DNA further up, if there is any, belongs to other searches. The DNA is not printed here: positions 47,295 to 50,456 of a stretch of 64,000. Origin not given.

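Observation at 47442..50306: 954-aa tri-domain fusion: sugar C-methyltransferase + GT2 + second SAM methyltransferase with membrane anchor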

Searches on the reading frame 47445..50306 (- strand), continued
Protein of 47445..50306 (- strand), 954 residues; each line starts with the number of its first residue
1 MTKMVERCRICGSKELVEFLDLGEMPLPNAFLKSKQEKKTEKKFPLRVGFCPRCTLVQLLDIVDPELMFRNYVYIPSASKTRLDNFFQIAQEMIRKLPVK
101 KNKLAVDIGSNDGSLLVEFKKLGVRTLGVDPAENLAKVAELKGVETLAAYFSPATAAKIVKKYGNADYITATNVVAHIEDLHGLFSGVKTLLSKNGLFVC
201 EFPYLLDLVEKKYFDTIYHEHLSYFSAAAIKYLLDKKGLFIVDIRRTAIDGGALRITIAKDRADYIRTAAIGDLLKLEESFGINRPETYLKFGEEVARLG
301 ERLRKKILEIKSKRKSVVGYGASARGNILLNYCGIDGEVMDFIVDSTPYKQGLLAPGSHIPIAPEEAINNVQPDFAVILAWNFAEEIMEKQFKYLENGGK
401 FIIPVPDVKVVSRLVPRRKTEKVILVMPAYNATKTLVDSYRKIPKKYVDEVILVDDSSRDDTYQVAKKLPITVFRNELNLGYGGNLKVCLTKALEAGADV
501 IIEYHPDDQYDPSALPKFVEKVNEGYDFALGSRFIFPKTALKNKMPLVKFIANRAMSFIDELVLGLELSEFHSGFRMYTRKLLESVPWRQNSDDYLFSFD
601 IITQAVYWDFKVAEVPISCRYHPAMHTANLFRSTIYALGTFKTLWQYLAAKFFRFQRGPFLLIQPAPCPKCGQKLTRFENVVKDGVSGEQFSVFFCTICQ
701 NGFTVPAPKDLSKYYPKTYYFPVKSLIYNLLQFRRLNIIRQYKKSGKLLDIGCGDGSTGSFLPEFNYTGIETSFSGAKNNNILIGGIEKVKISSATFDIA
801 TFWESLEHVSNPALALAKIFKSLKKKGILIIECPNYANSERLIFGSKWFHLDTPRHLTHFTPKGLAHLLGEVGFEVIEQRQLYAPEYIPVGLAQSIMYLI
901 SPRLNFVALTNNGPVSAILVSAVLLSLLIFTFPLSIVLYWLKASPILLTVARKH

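Call 40: find_encoding_contigs(protein=P0096, flank=8000, max_places=1)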
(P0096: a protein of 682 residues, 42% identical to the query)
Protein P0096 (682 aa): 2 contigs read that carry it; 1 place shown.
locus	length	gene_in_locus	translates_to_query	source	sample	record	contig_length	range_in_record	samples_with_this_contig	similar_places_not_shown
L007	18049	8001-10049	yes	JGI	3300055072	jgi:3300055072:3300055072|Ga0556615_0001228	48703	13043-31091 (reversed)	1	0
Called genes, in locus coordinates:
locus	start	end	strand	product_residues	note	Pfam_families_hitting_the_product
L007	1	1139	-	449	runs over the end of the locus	PF01936:NYN, PF12872:OST-HTH (faint)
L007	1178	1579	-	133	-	PF02310:B12-binding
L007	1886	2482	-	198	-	PF02245:Pur_DNA_glyco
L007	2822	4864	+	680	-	PF02310:B12-binding, PF04055:Radical_SAM (weak)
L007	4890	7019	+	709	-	-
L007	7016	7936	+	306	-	PF01370:Epimerase, PF04321:RmlD_sub_bind, PF16363:GDP_Man_Dehyd, PF13460:NAD_binding_10 (weak)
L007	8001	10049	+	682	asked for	PF00535:Glycos_transf_2, PF08421:Methyltransf_13, PF13489:Methyltransf_23, PF08484:Methyltransf_14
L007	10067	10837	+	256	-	PF00483:NTP_transferase, PF12804:NTP_transf_3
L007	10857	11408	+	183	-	PF02834:LigT_PEase, PF13563:2_5_RNA_ligase2, PF10469:AKAP7_NLS (weak), PF02834:LigT_PEase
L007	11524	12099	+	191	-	PF04542:Sigma70_r2, PF08281:Sigma70_r4_2, PF04545:Sigma70_r4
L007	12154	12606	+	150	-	-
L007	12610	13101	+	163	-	-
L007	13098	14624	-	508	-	PF00884:Sulfatase, PF01663:Phosphodiest (faint), PF02995:DUF229 (weak), PF16347:SGSH_C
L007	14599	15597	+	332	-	PF00180:Iso_dh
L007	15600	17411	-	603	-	PF04055:Radical_SAM (weak)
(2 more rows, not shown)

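Call 41: predict_structure(alignment_id=A1)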
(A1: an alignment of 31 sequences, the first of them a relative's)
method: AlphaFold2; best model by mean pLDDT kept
length: 954 residues; sequences in the alignment: 31
mean_pLDDT: 83.9   pTM: 0.57
mean pLDDT of the five models: 83.9, 82.9, 80.9, 79.9, 77.2
residues with pLDDT >= 90: 347; 70-90: 480; 50-70: 115; < 50: 12
segments of 3 or more residues with pLDDT < 50: 75-78, 415-419
pLDDT, mean of each block of 10 residues (from residue 1): 87 91 78 78 88 91 74 54 81 87 84 85 89 75 85 93 94 81 93 94 83 72 88 92 79 85 88 89 90 86 89 89 73 83 75 82 84 86 71 81 82 54 92 88 89 94 94 93 93 95 84 81 84 59 64 65 61 77 91 85 88 75 53 72 87 85 88 91 85 94 90 78 71 87 94 76 91 77 87 94 91 94 97 92 87 89 95 95 88 88 70 75 89 91 92 94
secondary structure, 60 per line:
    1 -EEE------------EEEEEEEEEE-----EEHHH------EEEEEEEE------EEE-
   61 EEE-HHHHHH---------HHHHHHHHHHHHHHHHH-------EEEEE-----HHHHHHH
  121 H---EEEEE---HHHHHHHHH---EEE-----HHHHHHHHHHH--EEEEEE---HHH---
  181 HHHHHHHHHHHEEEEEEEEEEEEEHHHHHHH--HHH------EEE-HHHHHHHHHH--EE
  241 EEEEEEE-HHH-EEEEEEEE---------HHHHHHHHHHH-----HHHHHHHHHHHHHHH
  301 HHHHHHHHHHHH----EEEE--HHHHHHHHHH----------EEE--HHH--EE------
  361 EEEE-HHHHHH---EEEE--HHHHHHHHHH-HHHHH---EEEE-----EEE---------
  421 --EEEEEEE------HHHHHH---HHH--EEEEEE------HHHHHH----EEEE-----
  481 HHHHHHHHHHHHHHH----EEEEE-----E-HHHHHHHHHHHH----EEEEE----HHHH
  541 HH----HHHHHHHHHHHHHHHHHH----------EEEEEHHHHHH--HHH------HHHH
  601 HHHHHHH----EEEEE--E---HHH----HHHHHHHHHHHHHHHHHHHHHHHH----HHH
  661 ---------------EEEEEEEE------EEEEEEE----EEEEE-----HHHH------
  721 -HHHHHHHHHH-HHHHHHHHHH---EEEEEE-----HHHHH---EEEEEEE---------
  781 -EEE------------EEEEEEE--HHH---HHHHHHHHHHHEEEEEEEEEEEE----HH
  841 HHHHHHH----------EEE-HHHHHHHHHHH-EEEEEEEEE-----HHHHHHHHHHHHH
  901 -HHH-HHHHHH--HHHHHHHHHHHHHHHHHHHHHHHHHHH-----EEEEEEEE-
elements in order (helices of 4 or more, strands of 3 or more residues): E2-4 E17-26 E43-50 E57-59 E61-63 H65-70 H80-96 E104-108 H114-121 E125-129 H133-141 E145-147 H153-163 E166-171 H181-191 E192-204 H205-211 E223-225 H227-236 E239-247 E253-260 H270-280 H286-312 E317-320 H323-332 E343-345 E361-364 H366-371 E375-378 H381-390 H392-396 E400-403 E409-411 E423-429 H436-441 E450-455 H462-467 E472-475 H481-495 E500-504 H512-523 E528-532 H537-542 H547-564 E575-579 H580-585 H597-607 E612-616 H630-653 E676-683 E690-696 E701-705 H711-714 H722-731 H733-742 E746-751 H757-761 E765-771 E782-784 E797-803 H812-822 E823-834 H839-847 E858-860 H862-872 E874-882 H888-900 H906-911 H914-940 E946-953
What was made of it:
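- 48177..48326 (-): Second Zn ribbon, aa 661-710 (C668, C671, C696, C699). The model predicts three short strands at 676-705 (call 41).
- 47445..47651 (-): Membrane anchor, aa 886-954: helices 888-911 and 914-940 (probable hairpin, conserved central Pro933), then the invariant S944-P945 and a terminal beta-strand 946-953. AF2 secondary structure with pLDDT about 90 (call 41).
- On Polyprenyl-phosphate glycosyltransferase (DPM1/GtrB/ArnC-like GT2): The model has helices at 547-564 and 630-653 and a low-pLDDT loop at 617-629 in the right places (call 41).
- The model shows interface-like helices and a flexible loop (call 41). The inter-domain geometry of the model is uncertain (pTM 0.57, call 41). 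The model has no coiled-coil ruler (call 41).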

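Call 45: fold_search(model_id=the predicted structure, library=pdb)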
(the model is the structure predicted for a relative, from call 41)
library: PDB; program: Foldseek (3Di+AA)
matches with E <= 10: 1938; with E <= 0.001: 1010
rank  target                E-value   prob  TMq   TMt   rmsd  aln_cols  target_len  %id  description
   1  4rv9                  6.6e-47  1.00  0.42  0.95   1.8       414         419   37  Crystal structure of MtmC in complex with SAH (released 2015-02-04)
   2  4rvd                  1.2e-46  1.00  0.42  0.95   1.8       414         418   37  Crystal structure of MtmC in complex with SAM (released 2015-01-28)
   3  5t6b_B                4.8e-44  1.00  0.41  0.94   2.0       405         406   37  X-ray structure of the KijD1 C3-methyltransfeerase, converted to monomeric form (released 2016-09-14)
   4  5t67_B                1.8e-43  1.00  0.41  0.95   2.0       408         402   37  x-ray structure of the KijD1 C3-methyltransferase from Actinomadura kijaniata in complex with SAH and dTDP-sugar produ (released 2016-09-14)
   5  5t6b_A                2.1e-43  1.00  0.40  0.93   2.2       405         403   37  X-ray structure of the KijD1 C3-methyltransfeerase, converted to monomeric form (released 2016-09-14)
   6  5t6b_C                3.2e-43  1.00  0.40  0.94   2.1       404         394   36  X-ray structure of the KijD1 C3-methyltransfeerase, converted to monomeric form (released 2016-09-14)
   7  4e33                  3.4e-43  1.00  0.41  0.95   1.7       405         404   36  X-ray Structure of the C-3'-Methyltransferase TcaB9 in Complex with S-Adenosyl-L-Homocysteine and Reduced dTDP-Sugar Sub (released 2012-04-25)
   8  5t6b_D                3.8e-43  1.00  0.39  0.93   2.5       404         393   36  X-ray structure of the KijD1 C3-methyltransfeerase, converted to monomeric form (released 2016-09-14)
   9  5t64_B                4.8e-43  1.00  0.40  0.94   2.3       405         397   37  X-ray structure of the C3-methyltransferase KijD1 from Actinomadura kijaniata in complex with TDP and SAH (released 2016-09-14)
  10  5t67_A                5.4e-43  1.00  0.41  0.95   1.9       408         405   37  x-ray structure of the KijD1 C3-methyltransferase from Actinomadura kijaniata in complex with SAH and dTDP-sugar produ (released 2016-09-14)
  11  4e2y                  7.1e-43  1.00  0.41  0.96   1.7       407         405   36  X-ray Structure of the E224Q mutant of TcaB9, a C-3'-Methyltransferase, in Complex with S-Adenosyl-L-Homocysteine and Su (released 2012-04-25)
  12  4e2w                  2.9e-42  1.00  0.41  0.95   1.7       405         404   36  X-ray Structure of the H181N mutant of TcaB9, a C-3'-Methyltransferase, in Complex with S-Adenosyl-L-Homocysteine and Su (released 2012-04-25)
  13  5t64_A                3.4e-42  1.00  0.41  0.94   1.9       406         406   37  X-ray structure of the C3-methyltransferase KijD1 from Actinomadura kijaniata in complex with TDP and SAH (released 2016-09-14)
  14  4e31                  4.3e-42  1.00  0.41  0.95   1.7       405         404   36  X-ray Structure of the Y76F mutant of TcaB9, a C-3'-Methyltransferase, in Complex with S-Adenosyl-L-Homocysteine and Sug (released 2012-04-25)
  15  4e30                  4.3e-42  1.00  0.41  0.96   1.7       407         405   35  X-ray Structure of the H181N/E224Q double mutant of TcaB9, a C-3'-Methyltransferase, in Complex with S-Adenosyl-L-Homocy (released 2012-04-25)
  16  3ndi                  7.5e-42  1.00  0.41  0.95   1.7       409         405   36  X-ray Structure of a C-3'-Methyltransferase in Complex with S-adenosylmethionine and dTMP (released 2010-06-30)
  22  3cc8                  1.1e-09  1.00  0.16  0.66   9.8       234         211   19  Crystal structure of a putative methyltransferase (bce_1332) from bacillus cereus atcc 10987 at 1.64 A resolution (released 2008-03-04)
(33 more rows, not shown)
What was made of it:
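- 49074..50306 (-): Module 1, aa 1-411: NDP-sugar C-methyltransferase, made of an N-terminal 4-Cys Zn domain, a SAM-binding Rossmann domain and a Methyltransf_14 C-terminal domain. Foldseek TM-score 0.95, rmsd 1.7-2.0 A (call 45).
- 48327..49043 (-): Module 2, aa 422-660: GT-A fold GT2 of the polyprenyl-phosphate glycosyltransferase type, with two interface-like helices (547-564 and 630-653) and a flexible loop (617-629). Foldseek finds ArnC, DPMS, GtrB and GpgS (call 45).
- On TylC3/TcaB9/MtmC-type NDP-sugar C-methyltransferase: Foldseek TM 0.95 and rmsd 1.7-2.0 A to 4rv9, 5t67 and 3ndi over about 405-414 columns (call 45).
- Foldseek TM 0.95 (call 45). The top structural hits are ArnC, DPMS and GtrB (call 45). 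GpgS structures are among the top structural hits (call 45).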

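Call 48: list_cluster_members(proteins=[P0001, P0002, P0023, P0024, P0027, P0032, P0121, P0122, P0124, P0126])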
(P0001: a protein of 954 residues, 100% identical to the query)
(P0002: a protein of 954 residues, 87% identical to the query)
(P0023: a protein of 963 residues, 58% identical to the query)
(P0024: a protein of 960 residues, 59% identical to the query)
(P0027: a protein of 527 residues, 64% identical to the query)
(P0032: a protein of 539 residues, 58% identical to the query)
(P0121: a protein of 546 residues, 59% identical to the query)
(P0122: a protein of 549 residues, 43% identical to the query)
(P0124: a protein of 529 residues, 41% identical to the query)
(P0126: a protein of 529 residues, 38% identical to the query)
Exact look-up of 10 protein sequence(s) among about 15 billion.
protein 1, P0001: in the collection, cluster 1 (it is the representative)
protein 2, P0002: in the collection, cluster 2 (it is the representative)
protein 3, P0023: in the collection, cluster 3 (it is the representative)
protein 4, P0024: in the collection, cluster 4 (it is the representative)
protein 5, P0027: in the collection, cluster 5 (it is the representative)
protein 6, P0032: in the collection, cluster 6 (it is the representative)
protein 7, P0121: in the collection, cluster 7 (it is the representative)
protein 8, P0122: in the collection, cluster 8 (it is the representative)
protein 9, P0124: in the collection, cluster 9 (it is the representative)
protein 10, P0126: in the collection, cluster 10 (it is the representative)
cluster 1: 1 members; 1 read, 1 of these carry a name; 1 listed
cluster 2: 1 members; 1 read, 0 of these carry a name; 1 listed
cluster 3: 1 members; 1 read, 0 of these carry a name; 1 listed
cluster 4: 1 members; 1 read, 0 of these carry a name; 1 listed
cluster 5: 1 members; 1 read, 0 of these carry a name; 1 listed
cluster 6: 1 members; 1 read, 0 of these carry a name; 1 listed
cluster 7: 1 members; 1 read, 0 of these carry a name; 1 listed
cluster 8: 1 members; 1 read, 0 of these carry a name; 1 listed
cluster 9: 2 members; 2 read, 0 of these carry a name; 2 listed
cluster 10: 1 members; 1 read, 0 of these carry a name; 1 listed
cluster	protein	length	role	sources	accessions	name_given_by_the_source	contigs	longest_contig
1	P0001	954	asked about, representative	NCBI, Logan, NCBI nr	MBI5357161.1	methyltransferase domain-containing protein [Candidatus Collierbacteria bacterium]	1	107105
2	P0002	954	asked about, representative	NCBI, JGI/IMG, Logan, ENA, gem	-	-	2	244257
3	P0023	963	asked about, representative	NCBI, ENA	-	-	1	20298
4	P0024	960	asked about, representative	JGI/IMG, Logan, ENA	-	-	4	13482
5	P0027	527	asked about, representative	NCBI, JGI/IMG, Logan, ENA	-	-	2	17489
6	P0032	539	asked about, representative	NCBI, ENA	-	-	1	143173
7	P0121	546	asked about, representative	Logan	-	-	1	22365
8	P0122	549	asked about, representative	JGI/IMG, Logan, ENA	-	-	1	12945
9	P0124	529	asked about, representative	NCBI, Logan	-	-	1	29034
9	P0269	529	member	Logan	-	-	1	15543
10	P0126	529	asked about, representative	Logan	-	-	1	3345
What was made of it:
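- Tried and rejected: Cluster look-up gave no extra taxonomy (call 48).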

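Call 49: find_related_loci(query=A1, collection=genome_contigs, flank=6000)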
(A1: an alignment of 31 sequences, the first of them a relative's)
Query A1 (954 aa) in genome_contigs; peptide patterns used: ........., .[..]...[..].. (x = any residue, [..] = any of these).
55 stretches matched a pattern; 40 encode a relative of the query (tblastn E <= 1e-3); 40 distinct loci.
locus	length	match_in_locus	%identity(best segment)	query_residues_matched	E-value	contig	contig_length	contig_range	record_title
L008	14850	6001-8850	55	1-953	0e+0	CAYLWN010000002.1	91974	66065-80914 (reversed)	MAG TPA_asm: uncultured Gammaproteobacteria bacterium isolate SRP050083_co1_444 genome assembly, contig: NODE_41_length_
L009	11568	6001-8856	58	1-951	0e+0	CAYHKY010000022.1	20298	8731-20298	MAG TPA_asm: uncultured Gammaproteobacteria bacterium isolate ERP119705_co13_644 genome assembly, contig: NODE_3290_leng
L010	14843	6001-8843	60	1-953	0e+0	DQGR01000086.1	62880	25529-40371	MAG TPA_asm: Patescibacteria group bacterium isolate UBA10118 contig_7548, whole genome shotgun sequence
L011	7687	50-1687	58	411-953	0e+0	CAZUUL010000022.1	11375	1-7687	MAG TPA_asm: uncultured Gammaproteobacteria bacterium isolate binchicken_co95_36 genome assembly, contig: NODE_2848_leng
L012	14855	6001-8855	58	1-953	0e+0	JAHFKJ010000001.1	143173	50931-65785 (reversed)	MAG: Candidatus Gottesmanbacteria bacterium isolate nzgw407 NODE_132_length_143174_cov_4.151902, whole genome shotgun se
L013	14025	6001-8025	37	1-674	4e-144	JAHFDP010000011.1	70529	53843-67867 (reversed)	MAG: Deltaproteobacteria bacterium isolate nzgw248 NODE_230_length_70530_cov_4.651053, whole genome shotgun sequence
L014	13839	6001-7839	40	3-618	4e-132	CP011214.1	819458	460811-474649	MAG: Candidatus Woesebacteria bacterium GW2011_GWF1_31_35 chromosome, complete genome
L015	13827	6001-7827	41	5-617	8e-129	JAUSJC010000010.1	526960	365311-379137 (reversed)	MAG: Candidatus Curtissbacteria bacterium isolate E14_metabat.bin.284 E14_k141_194071, whole genome shotgun sequence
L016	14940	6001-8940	49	5-954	1e-125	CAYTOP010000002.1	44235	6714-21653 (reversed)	MAG TPA_asm: uncultured Gammaproteobacteria bacterium isolate SRP050083_co1_427 genome assembly, contig: NODE_248_length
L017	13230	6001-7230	45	5-419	1e-110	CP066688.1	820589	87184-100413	MAG: Candidatus Daviesbacteria bacterium isolate NC_groundwater_497_Ag_S-0.1um_39_22 chromosome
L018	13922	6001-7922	45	5-669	1e-108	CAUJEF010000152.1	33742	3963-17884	MAG: Bdellovibrionota bacterium isolate KLAP141 genome assembly, contig: KLAP141_516265, whole genome shotgun sequence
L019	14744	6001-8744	39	8-953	6e-107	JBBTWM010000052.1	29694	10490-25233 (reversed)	MAG: Patescibacteria group bacterium isolate H41-bin127_1 H41_bin127_1_000000000052, whole genome shotgun sequence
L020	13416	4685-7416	36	8-953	1e-101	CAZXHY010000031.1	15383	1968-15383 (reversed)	MAG TPA_asm: uncultured Gammaproteobacteria bacterium isolate ERP113451_co3_13 genome assembly, contig: NODE_2947_length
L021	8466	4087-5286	44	8-411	4e-100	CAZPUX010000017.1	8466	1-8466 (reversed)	MAG TPA_asm: uncultured Candidatus Saccharibacteria bacterium isolate SRP193066_co2_430 genome assembly, contig: NODE_43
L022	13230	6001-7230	44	1-411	9e-95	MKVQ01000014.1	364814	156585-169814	MAG: Myxococcales bacterium 68-20 scnpilot_expt_750_bf_scaffold_158, whole genome shotgun sequence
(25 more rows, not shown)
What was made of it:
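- Tried and rejected: Several genome records titled 'uncultured Gammaproteobacteria' carry close relatives (call 49).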
